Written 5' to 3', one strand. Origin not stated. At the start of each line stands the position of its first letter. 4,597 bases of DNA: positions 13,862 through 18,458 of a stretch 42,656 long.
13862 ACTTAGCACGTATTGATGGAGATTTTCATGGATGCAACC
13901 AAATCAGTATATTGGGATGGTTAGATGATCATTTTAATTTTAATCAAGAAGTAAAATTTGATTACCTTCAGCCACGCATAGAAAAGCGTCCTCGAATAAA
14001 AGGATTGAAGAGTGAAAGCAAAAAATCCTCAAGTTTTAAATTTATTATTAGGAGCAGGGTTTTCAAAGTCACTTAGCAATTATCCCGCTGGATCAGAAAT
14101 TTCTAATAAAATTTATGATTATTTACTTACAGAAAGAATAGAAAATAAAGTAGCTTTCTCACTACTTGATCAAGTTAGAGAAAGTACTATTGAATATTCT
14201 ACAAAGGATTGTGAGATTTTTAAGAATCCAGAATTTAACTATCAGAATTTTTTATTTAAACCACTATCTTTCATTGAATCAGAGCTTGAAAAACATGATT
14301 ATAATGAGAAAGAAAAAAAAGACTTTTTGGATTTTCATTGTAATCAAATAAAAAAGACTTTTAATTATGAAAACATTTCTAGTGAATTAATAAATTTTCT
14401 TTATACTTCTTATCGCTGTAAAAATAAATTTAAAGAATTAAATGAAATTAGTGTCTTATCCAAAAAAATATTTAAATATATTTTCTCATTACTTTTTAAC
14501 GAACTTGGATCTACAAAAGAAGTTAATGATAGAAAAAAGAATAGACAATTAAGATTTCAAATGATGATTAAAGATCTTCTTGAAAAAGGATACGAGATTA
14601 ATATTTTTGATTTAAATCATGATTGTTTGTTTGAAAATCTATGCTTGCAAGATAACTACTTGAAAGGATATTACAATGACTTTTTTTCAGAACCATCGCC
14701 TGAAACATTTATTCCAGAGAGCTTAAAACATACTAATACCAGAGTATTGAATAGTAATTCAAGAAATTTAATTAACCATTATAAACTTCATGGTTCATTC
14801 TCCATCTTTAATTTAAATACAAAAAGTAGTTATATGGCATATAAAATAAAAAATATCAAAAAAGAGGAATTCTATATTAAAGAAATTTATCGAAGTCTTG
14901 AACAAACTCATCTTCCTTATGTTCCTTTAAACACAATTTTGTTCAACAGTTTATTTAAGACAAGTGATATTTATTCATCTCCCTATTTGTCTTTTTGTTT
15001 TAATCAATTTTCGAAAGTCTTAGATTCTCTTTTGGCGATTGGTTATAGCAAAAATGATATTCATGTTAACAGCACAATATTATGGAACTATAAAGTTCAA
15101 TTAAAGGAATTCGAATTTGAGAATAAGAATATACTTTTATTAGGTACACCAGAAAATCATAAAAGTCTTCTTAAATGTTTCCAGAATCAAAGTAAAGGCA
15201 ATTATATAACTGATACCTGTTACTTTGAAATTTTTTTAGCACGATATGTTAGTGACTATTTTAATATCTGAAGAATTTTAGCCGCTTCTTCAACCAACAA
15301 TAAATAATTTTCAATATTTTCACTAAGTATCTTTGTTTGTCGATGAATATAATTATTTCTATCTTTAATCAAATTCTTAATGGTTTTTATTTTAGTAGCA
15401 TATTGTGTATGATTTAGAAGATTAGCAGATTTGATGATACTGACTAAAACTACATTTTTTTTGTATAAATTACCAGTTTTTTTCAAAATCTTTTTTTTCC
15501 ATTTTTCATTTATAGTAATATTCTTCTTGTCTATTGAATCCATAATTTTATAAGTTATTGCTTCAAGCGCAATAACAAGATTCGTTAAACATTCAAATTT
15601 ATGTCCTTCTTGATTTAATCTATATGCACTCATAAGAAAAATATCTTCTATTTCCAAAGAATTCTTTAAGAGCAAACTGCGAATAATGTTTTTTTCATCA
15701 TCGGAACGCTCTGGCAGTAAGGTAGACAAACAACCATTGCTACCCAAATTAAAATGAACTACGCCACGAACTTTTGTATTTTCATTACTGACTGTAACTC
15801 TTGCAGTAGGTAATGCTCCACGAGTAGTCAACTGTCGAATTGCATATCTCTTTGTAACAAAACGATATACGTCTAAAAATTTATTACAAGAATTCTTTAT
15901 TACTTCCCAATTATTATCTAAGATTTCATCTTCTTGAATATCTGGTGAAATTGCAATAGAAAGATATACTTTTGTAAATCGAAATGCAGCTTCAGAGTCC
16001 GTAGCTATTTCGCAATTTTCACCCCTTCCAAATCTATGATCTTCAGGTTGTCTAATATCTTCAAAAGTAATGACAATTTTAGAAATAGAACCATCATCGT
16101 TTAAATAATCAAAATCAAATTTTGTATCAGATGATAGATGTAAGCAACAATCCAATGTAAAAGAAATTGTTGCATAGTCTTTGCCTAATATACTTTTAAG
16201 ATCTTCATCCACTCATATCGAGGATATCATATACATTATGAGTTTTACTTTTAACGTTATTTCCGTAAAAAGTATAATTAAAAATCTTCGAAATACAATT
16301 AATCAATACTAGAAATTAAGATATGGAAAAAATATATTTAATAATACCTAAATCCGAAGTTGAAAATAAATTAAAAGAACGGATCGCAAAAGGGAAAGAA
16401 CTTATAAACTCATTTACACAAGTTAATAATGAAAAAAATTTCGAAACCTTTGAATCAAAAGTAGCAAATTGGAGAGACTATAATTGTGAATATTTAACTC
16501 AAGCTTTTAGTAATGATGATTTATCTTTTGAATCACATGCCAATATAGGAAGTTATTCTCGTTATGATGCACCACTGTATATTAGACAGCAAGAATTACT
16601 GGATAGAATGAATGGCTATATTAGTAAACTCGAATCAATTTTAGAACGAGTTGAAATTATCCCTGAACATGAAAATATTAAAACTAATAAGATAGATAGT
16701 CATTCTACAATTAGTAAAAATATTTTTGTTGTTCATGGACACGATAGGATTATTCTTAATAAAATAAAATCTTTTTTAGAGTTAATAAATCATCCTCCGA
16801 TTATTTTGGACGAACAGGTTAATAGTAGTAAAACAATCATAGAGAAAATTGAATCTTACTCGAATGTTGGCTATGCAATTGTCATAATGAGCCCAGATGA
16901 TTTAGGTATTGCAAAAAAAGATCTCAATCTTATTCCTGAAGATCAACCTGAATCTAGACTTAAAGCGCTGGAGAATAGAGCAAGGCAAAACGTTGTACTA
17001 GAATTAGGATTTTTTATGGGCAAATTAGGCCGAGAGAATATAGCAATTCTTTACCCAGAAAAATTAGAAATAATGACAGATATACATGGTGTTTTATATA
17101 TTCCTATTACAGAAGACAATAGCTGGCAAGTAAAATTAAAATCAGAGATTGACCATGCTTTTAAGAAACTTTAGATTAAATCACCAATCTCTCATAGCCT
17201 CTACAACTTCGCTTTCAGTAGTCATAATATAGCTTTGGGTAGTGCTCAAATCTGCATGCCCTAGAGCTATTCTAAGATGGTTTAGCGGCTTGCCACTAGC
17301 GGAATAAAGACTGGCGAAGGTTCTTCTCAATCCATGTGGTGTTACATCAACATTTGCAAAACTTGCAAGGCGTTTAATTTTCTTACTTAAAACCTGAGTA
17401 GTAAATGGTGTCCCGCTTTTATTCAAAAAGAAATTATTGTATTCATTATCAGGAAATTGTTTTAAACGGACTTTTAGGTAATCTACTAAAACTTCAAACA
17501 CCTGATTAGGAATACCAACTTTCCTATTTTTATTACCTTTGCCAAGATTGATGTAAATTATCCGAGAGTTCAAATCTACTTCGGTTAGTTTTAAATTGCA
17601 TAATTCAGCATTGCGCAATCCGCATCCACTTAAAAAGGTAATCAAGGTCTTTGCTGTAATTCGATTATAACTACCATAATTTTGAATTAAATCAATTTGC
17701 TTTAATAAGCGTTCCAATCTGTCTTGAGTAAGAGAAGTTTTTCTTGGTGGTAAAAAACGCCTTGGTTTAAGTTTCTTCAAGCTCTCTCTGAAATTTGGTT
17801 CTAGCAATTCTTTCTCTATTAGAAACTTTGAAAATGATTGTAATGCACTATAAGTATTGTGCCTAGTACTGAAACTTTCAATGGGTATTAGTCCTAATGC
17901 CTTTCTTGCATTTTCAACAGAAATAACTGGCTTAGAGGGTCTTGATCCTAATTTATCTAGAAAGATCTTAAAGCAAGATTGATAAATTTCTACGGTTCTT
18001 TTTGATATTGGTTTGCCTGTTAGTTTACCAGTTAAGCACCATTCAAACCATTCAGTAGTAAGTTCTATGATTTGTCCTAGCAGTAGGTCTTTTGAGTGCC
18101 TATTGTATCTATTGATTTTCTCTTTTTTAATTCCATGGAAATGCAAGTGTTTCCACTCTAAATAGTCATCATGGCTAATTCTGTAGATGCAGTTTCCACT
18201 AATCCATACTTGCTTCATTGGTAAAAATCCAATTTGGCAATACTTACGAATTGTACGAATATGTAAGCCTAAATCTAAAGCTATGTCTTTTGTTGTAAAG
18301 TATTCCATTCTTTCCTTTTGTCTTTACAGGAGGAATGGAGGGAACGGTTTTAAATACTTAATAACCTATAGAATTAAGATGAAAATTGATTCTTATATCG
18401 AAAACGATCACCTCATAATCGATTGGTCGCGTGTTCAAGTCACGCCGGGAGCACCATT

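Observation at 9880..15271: Overlapping NACHT/STAND-like NTPase + SIR2-like gene pair: candidate uncharacterised NAD-depleting defence module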

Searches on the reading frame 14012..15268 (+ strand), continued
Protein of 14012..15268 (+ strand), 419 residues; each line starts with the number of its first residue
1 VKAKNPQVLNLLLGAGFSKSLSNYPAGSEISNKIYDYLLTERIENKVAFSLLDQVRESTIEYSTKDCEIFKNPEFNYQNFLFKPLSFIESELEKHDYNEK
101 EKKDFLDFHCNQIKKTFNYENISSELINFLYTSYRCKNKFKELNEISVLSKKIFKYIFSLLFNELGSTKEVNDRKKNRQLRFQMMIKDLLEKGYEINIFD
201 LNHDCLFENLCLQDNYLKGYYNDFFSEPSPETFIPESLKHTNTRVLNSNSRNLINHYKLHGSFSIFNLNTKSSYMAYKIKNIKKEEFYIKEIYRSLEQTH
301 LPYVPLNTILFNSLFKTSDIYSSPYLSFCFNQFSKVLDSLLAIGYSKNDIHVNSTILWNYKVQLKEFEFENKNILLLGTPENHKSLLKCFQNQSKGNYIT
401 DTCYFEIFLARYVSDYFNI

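Call 60: find_encoding_contigs(protein=P0032, flank=7000, max_places=3)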
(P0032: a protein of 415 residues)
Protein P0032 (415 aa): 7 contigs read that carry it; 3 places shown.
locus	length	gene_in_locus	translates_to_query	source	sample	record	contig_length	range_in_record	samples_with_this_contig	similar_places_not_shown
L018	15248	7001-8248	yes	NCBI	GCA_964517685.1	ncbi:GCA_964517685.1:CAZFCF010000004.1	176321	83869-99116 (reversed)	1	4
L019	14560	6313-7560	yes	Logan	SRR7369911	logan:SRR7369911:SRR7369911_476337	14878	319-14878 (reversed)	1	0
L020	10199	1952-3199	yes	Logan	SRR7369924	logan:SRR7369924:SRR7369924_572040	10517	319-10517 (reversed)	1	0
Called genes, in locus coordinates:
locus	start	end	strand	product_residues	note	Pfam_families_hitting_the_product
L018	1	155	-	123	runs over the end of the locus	PF02050:FliJ (weak)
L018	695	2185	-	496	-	PF00239:Resolvase, PF13408:Zn_ribbon_recom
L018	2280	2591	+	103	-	-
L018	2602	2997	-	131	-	PF13240:Zn_Ribbon_1 (faint), PF12773:DZR (weak), PF05154:TM2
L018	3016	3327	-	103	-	-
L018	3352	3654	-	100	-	-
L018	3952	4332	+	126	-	-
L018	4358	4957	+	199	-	-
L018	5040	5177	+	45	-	-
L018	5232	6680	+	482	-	-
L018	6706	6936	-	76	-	PF13560:HTH_31 (weak)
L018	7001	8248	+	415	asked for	PF13289:SIR2_2 (faint)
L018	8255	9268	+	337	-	-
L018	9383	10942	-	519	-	PF02463:SMC_N (faint), PF13175:AAA_15, PF13304:AAA_21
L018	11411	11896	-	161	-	-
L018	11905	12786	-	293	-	PF18144:SMODS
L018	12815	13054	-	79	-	PF09954:DUF2188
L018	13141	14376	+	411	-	PF12844:HTH_19 (weak), PF13560:HTH_31 (faint), PF01381:HTH_3, PF06114:Peptidase_M78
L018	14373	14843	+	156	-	PF11848:DUF3368 (weak)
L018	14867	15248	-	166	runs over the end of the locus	PF13302:Acetyltransf_3 (weak), PF13420:Acetyltransf_4 (weak), PF13527:Acetyltransf_9, PF00583:Acetyltransf_1, PF13673:Acetyltransf_10, PF13508:Acetyltransf_7, PF08445:FR47 (weak)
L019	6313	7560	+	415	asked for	PF13289:SIR2_2 (faint)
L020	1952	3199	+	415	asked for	PF13289:SIR2_2 (faint)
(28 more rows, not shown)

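Call 62: find_encoding_contigs(protein=P0033, flank=6000, max_places=3)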
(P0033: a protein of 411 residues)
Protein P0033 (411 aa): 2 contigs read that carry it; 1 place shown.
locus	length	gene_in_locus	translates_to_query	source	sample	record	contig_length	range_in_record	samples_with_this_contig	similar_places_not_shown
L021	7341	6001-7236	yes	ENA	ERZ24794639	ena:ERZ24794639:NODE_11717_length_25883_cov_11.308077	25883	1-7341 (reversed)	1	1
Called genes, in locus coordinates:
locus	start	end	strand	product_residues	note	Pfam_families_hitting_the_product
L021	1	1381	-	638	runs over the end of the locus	PF22148:Fervidolysin_NPro-like (faint), PF00082:Peptidase_S8, PF00404:Dockerin_1 (faint), PF13202:EF-hand_5 (faint)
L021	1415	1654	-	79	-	PF13560:HTH_31 (faint)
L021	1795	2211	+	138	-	PF01844:HNH, PF13395:HNH_4 (weak), PF14279:HNH_5 (weak)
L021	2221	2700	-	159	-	-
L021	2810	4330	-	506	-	PF13148:DUF3987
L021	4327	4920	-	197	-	PF12965:DUF3854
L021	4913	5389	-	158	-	-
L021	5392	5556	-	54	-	-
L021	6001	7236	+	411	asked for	PF13289:SIR2_2 (weak)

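Call 63: find_encoding_contigs(protein=P0034, flank=6000, max_places=3)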
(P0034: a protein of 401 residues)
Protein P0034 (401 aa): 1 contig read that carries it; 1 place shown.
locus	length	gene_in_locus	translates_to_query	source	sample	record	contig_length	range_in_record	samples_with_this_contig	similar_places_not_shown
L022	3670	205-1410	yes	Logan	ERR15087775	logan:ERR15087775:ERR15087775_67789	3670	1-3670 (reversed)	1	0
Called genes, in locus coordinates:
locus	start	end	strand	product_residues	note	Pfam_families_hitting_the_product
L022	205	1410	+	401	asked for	-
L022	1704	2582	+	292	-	-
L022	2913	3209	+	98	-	-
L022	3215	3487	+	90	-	-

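Call 69: search_dna_similar(query=window:14012-15268:+, collection=plasmids, mode=protein, max_evalue=0.001, max_rows=20)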
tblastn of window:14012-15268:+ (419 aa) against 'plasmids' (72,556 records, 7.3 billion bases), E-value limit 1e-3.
No match.

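Call 70: search_dna_similar(query=window:14012-15268:+, collection=phages, mode=protein, max_evalue=0.001, max_rows=20)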
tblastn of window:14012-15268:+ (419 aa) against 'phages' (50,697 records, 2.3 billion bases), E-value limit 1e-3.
No match.

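Call 77: find_related_loci(query=A1, collection=viral_contigs, flank=8000)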
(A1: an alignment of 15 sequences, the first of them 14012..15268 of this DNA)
Query A1 (419 aa) in viral_contigs; peptide patterns used: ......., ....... (x = any residue, [..] = any of these).
175 stretches matched a pattern, but none encodes a relative of the query by tblastn (E <= 1e-3).

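Call 87: search_protein_families(library=pfam, alignment_id=A1, max_evalue=0.01)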
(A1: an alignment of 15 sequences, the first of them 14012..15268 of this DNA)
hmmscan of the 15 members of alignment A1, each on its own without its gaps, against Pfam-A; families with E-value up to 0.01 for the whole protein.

A. member 1, window:14012-15268:+ (419 aa): 0 families

B. families by the number of members that match (of 15 scanned): 1 family
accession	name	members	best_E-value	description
PF13289.12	SIR2_2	12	1.8e-06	SIR2-like domain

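Call 88: search_protein_families(library=padloc, alignment_id=A1, max_evalue=0.001)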
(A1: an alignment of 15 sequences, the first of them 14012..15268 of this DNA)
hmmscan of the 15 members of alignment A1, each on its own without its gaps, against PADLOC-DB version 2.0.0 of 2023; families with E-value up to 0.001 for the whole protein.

A. member 1, window:14012-15268:+ (419 aa): 2 families
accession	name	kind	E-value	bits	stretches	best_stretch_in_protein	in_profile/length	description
PDLC04087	SIR2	-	8.8e-07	26.1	1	174-284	110-215/343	-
PDLC04082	SIR2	-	9.9e-05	19.4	1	175-278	108-215/345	-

B. families by the number of members that match (of 15 scanned): 18 families
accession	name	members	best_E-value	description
PDLC02414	Aga_SIR2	13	3.8e-11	-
PDLC04087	SIR2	12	4.3e-07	-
PDLC04084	SIR2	11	5.7e-08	-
PDLC04079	SIR2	11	1.1e-06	-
PDLC02186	SIR2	11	5.2e-05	-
PDLC02408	Aga_SIR2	9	2.8e-09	Class II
PDLC02419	Aga_SIR2-PNTD1-PNTD2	8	6.5e-06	Class I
PDLC04088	SIR2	7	5.5e-06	-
PDLC04093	SIR2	5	1.1e-06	-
PDLC04090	SIR2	5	3e-05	-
PDLC04076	SIR2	5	0.00034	-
PDLC04082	SIR2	4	4.8e-05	-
PDLC04960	PDC-S21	2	5.3e-08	-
PDLC04961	PDC-S21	2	7.6e-07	-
PDLC04085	SIR2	2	0.00012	-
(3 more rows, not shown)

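Call 98: predict_structure(alignment_id=A2)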
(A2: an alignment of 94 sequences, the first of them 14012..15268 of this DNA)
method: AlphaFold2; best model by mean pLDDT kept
length: 419 residues; sequences in the alignment: 94
mean_pLDDT: 86.5   pTM: 0.87
mean pLDDT of the five models: 86.5, 85.1, 84.8, 84.5, 84.4
residues with pLDDT >= 90: 251; 70-90: 110; 50-70: 41; < 50: 17
segments of 3 or more residues with pLDDT < 50: 363-370, 393-395
pLDDT, mean of each block of 10 residues (from residue 1): 79 95 94 97 95 77 88 90 91 94 94 92 92 90 93 96 92 94 96 97 96 98 97 88 94 97 90 88 86 80 73 85 94 89 90 88 48 63 54 49 75 75
secondary structure, 60 per line:
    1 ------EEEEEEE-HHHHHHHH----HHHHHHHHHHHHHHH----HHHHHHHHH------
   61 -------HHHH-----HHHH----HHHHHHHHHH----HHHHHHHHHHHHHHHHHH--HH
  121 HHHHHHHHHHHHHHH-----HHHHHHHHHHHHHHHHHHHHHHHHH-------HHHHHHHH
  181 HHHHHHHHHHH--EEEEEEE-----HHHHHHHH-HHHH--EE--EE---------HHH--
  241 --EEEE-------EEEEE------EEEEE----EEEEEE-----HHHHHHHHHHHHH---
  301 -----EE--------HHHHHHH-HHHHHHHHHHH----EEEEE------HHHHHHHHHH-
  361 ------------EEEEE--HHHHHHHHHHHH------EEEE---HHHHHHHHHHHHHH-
elements in order: E7-13 H15-22 H27-41 H46-54 H68-71 H77-80 H85-94 H99-116 H119-135 H141-165 H173-191 E194-200 H206-213 H215-218 E243-246 E254-258 E265-269 E274-279 H285-297 H316-322 H324-334 E339-343 H350-359 E373-377 H380-391 E398-401 H405-418

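Call 100: fold_search(model_id=the predicted structure, library=pdb)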
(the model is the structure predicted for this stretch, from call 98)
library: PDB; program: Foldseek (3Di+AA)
matches with E <= 10: 195; with E <= 0.001: 19
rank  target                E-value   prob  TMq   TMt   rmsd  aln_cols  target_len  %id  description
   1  8yhx_Q                8.3e-12  1.00  0.58  0.58   7.9       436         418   18  Cryo-EM structure of the trimeric HerA (released 2024-11-06)
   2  8yhx_G                1.8e-11  1.00  0.52  0.53   9.7       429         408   17  Cryo-EM structure of the trimeric HerA (released 2024-11-06)
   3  8yhx_J                5.4e-11  1.00  0.55  0.54   9.3       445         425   17  Cryo-EM structure of the trimeric HerA (released 2024-11-06)
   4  8yhx_I                1.4e-10  1.00  0.55  0.54   9.2       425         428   17  Cryo-EM structure of the trimeric HerA (released 2024-11-06)
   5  8yhx_H                2.4e-10  1.00  0.55  0.54   9.0       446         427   17  Cryo-EM structure of the trimeric HerA (released 2024-11-06)
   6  8sub_I                1.6e-09  1.00  0.52  0.55   9.1       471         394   14  E. coli SIR2-HerA complex (dodecamer SIR2 pentamer HerA) (released 2023-12-27)
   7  8sub_B                2.0e-09  1.00  0.54  0.56   7.9       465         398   14  E. coli SIR2-HerA complex (dodecamer SIR2 pentamer HerA) (released 2023-12-27)
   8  8sub_K                2.7e-09  1.00  0.54  0.57   8.2       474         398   14  E. coli SIR2-HerA complex (dodecamer SIR2 pentamer HerA) (released 2023-12-27)
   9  8sub_G                3.2e-09  1.00  0.53  0.56   9.5       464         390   14  E. coli SIR2-HerA complex (dodecamer SIR2 pentamer HerA) (released 2023-12-27)
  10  8suw_B                4.7e-09  1.00  0.52  0.54   7.6       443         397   15  E. coli SIR2-HerA complex (dodecamer SIR2 bound 4 protomers of HerA) (released 2024-03-27)
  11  8sub_A                7.0e-09  1.00  0.54  0.56   6.9       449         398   16  E. coli SIR2-HerA complex (dodecamer SIR2 pentamer HerA) (released 2023-12-27)
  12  8sub_E                1.0e-08  1.00  0.53  0.55   6.8       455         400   14  E. coli SIR2-HerA complex (dodecamer SIR2 pentamer HerA) (released 2023-12-27)
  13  8uae_B                2.3e-08  1.00  0.51  0.55   9.5       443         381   14  E. coli Sir2_HerA complex (12:6) with ATPgamaS (released 2023-12-27)
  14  8uae_F                5.1e-08  1.00  0.48  0.52  10.0       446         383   14  E. coli Sir2_HerA complex (12:6) with ATPgamaS (released 2023-12-27)
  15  8wld_J                6.0e-08  1.00  0.48  0.58  10.2       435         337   14  Cryo-EM structure of SIR2/HerA antiphage complex (released 2024-09-11)
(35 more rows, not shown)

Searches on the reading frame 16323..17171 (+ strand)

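Call 22: search_protein_families(library=pfam, proteins=[window:16323-17171:+], max_evalue=0.01)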
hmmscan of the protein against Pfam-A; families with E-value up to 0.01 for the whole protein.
window:16323-17171:+ (283 aa): 1 family
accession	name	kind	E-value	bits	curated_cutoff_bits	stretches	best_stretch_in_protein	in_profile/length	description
PF10137.14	CAP12-PCTIR_TIR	-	1.4e-34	119.1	24.7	1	133-262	1-117/119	CAP12/Pycsar effector protein, TIR domain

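Call 23: search_protein_families(library=padloc, proteins=[window:16323-17171:+], max_evalue=0.01)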
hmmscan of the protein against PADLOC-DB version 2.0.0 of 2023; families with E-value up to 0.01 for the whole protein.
window:16323-17171:+ (283 aa): 9 families
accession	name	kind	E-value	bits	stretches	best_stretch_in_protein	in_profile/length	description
PDLC05005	PDC-S35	-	2.9e-60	202.2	1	25-279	8-253/264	-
PDLC05004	PDC-S35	-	1.2e-54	183.7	1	41-279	21-255/265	-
PDLC05007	PDC-S35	-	2.9e-53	179.3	1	24-278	29-267/278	-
PDLC05006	PDC-S35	-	7.2e-39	131.5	1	118-277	68-220/231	-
PDLC05003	PDC-S35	-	6e-35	118.9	1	115-264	73-215/245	-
PDLC00731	Effector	-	1.8e-11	41.6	1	205-278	217-289/306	TIR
PDLC00729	Effector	-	4.1e-11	40.9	1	176-270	51-128/310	TIR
PDLC00732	Effector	-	5.7e-10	36.6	1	204-268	212-277/301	TIR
PDLC02371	PycTIR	-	2.4e-09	35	1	163-269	184-266/288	-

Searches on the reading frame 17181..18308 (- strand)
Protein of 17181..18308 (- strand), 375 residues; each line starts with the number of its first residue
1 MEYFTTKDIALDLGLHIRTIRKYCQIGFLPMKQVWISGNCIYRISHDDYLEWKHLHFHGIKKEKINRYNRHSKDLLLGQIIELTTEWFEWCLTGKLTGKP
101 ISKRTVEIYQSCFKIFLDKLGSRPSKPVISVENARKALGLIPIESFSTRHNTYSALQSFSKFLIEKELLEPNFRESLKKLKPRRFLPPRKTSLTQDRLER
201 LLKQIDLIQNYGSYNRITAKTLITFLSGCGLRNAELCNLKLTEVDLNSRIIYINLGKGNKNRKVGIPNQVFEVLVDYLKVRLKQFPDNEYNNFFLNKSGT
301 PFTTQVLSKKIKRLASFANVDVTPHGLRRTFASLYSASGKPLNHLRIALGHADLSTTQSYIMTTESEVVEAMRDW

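Call 22: search_protein_families(library=pfam, proteins=[window:17181-18308:-], max_evalue=0.01)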
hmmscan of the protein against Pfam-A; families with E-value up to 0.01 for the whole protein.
window:17181-18308:- (375 aa): 3 families
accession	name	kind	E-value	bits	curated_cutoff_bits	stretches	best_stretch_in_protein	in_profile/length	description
PF00589.27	Phage_integrase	-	9.8e-32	110.5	27.1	1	193-364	3-169/172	Phage integrase family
PF12728.13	HTH_17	-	0.0046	17.6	27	0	3-52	1-46/51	Helix-turn-helix domain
PF00376.29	MerR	-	0.0071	16.6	28.2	0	5-30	1-26/38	MerR family regulatory protein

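Call 23: search_protein_families(library=padloc, proteins=[window:17181-18308:-], max_evalue=0.01)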
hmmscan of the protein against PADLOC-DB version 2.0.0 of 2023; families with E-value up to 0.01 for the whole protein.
window:17181-18308:- (375 aa): 1 family
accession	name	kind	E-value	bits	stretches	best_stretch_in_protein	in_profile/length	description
PDLC04133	mad1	-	6.9e-05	21.1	1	1-33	3-35/60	mads_1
